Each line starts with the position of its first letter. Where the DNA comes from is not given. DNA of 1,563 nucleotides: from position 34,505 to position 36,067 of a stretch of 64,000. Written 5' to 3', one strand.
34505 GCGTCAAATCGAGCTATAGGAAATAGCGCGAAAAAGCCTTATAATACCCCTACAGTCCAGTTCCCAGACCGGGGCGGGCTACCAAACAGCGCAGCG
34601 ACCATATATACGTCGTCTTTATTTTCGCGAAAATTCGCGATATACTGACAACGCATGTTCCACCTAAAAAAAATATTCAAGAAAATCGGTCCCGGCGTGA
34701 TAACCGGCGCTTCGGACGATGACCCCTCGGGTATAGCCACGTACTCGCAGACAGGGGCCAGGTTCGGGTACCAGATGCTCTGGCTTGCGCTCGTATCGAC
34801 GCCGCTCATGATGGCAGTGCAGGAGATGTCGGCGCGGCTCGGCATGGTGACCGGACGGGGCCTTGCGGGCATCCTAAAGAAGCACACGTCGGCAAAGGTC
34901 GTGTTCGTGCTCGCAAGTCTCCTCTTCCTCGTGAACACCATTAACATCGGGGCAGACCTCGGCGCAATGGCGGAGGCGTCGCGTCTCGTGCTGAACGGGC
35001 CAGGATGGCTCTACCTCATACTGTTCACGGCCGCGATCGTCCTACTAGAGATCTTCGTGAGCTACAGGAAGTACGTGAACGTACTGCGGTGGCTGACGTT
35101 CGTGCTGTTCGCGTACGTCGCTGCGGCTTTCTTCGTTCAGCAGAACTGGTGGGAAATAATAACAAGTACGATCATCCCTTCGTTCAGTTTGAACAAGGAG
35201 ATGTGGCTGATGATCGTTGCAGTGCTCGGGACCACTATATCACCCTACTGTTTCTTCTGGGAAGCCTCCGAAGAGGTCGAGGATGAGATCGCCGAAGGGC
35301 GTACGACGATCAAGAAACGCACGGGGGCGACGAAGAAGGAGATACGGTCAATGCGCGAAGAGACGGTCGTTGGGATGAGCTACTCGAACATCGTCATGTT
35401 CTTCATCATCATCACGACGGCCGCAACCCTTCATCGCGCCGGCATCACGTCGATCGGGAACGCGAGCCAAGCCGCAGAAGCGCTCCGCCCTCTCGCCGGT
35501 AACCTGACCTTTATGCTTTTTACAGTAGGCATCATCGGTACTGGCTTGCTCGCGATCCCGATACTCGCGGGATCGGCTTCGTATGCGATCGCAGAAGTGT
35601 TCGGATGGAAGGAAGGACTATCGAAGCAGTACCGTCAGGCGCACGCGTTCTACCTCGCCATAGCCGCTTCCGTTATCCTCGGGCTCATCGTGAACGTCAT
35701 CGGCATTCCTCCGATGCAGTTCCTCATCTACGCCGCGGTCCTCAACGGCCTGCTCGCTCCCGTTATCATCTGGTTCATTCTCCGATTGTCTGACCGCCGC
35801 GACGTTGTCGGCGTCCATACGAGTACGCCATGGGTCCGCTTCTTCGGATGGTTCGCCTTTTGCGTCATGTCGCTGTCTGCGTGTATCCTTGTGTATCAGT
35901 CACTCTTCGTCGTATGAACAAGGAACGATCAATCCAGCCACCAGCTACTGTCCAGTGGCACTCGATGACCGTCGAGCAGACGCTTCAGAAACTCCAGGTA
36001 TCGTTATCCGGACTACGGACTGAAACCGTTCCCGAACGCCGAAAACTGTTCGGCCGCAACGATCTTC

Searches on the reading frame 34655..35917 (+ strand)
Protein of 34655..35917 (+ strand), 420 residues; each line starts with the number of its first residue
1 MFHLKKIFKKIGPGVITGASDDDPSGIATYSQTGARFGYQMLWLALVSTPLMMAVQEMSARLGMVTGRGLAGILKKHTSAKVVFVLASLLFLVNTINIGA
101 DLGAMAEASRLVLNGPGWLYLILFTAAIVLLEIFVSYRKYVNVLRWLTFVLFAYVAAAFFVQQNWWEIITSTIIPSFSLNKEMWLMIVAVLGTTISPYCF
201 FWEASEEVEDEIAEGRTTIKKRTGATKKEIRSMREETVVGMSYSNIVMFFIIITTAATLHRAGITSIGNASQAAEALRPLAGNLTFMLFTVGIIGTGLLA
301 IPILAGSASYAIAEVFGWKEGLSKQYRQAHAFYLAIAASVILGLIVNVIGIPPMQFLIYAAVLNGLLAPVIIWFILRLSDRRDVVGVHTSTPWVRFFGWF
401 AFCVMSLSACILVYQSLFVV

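Call 11: search_protein_families(library=pfam, proteins=[window:34655-35917:+], max_evalue=0.01)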
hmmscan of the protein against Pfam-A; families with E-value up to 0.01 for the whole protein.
window:34655-35917:+ (420 aa): 1 family
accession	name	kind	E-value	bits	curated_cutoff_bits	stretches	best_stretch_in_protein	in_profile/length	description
PF01566.24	Nramp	-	1.1e-84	284.9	29.8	1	27-390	1-355/357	Natural resistance-associated macrophage protein-like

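Call 45: find_homologous_proteins(query=window:34655-35917:+, max_evalue=1e-60)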
Query window:34655-35917:+ (420 aa): 7999 proteins with E <= 1e-60 among 8000 candidates; the best 120 are listed.
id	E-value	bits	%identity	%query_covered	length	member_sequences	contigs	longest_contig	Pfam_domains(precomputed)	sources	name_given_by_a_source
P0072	4.5e-269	910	100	100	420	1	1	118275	PF01566.26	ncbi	ncbi:MAG: Nramp family divalent metal transporter [Candidatus Kerfeldbacteria bacterium]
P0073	3.3e-200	684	73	100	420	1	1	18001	PF01566.26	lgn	-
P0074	3.8e-200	683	74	100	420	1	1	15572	PF01566.26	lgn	-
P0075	1.6e-198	678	75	95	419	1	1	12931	PF01566.26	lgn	-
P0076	1.2e-197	675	73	100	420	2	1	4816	PF01566.26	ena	-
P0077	7.6e-196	669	74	96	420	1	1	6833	PF01566.26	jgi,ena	-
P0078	1.8e-195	668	72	100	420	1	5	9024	PF01566.26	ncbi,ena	-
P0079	2.7e-195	668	72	100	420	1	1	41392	PF01566.26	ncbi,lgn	-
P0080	7.9e-195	666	71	100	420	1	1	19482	PF01566.26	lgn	-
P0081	6.1e-190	650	73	95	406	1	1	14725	PF01566.26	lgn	-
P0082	4.5e-188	644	70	99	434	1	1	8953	PF01566.26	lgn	-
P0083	3.5e-186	638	71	96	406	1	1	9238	PF01566.26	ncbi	-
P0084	6.8e-184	630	68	99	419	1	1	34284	PF01566.26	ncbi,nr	ncbi:MAG: Nramp family divalent metal transporter [Candidatus Kerfeldbacteria bacterium]|nr:Nramp fa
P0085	1.6e-181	622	69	97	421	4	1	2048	PF01566.26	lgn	-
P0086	4.1e-175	601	65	99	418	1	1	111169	PF01566.26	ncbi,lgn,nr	ncbi:MAG: divalent metal cation transporter [Candidatus Kerfeldbacteria bacterium]|nr:divalent metal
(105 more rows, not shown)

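Call 46: find_encoding_contigs(protein=P0079, flank=8000, max_places=3)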
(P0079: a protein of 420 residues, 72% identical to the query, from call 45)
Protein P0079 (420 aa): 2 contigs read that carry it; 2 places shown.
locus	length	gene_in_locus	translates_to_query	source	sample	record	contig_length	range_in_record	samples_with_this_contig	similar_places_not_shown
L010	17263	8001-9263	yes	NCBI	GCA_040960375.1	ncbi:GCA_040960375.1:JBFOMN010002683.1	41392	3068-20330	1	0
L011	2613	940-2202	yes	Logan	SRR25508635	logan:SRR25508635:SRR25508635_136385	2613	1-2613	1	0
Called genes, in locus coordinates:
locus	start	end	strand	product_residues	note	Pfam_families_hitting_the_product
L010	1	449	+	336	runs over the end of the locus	PF13289:SIR2_2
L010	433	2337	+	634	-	PF01935:DUF87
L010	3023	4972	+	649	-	-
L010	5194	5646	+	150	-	PF08818:DUF1801 (weak)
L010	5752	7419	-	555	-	-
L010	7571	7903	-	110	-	-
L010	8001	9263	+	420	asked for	PF01566:Nramp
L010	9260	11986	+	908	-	PF00690:Cation_ATPase_N, PF00122:E1-E2_ATPase, PF13246:Cation_ATPase, PF00702:Hydrolase, PF12710:HAD (weak), PF00689:Cation_ATPase_C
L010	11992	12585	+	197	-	PF09997:DUF2238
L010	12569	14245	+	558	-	PF13231:PMT_2 (weak)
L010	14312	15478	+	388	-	PF00162:PGK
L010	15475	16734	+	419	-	PF03952:Enolase_N, PF00113:Enolase_C, PF13378:MR_MLE_C (weak)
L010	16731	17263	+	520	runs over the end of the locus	PF01676:Metalloenzyme, PF06415:iPGM_N, PF01663:Phosphodiest (weak), PF00884:Sulfatase (weak)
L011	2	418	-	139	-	?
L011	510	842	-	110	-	-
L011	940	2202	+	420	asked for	PF01566:Nramp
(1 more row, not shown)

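Call 47: find_encoding_contigs(protein=P0074, flank=8000, max_places=3)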
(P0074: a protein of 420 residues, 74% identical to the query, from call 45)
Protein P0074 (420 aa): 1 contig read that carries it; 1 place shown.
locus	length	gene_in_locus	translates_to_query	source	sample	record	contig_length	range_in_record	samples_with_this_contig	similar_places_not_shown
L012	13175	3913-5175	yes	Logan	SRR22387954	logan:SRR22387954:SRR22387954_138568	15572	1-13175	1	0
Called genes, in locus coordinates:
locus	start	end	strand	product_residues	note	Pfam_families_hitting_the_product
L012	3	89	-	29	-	?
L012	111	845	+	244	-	-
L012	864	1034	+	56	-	-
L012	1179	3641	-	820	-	PF13229:Beta_helix, PF17957:Big_7, PF19077:Big_13 (faint), PF17957:Big_7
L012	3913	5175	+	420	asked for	PF01566:Nramp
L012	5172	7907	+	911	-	PF00690:Cation_ATPase_N, PF00122:E1-E2_ATPase, PF13246:Cation_ATPase, PF00702:Hydrolase, PF12710:HAD (weak), PF00689:Cation_ATPase_C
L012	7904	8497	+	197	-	PF09997:DUF2238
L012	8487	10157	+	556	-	PF13231:PMT_2 (weak)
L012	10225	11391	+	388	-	PF00162:PGK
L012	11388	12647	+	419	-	PF03952:Enolase_N, PF00113:Enolase_C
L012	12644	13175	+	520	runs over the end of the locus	PF01676:Metalloenzyme, PF06415:iPGM_N, PF01663:Phosphodiest (weak)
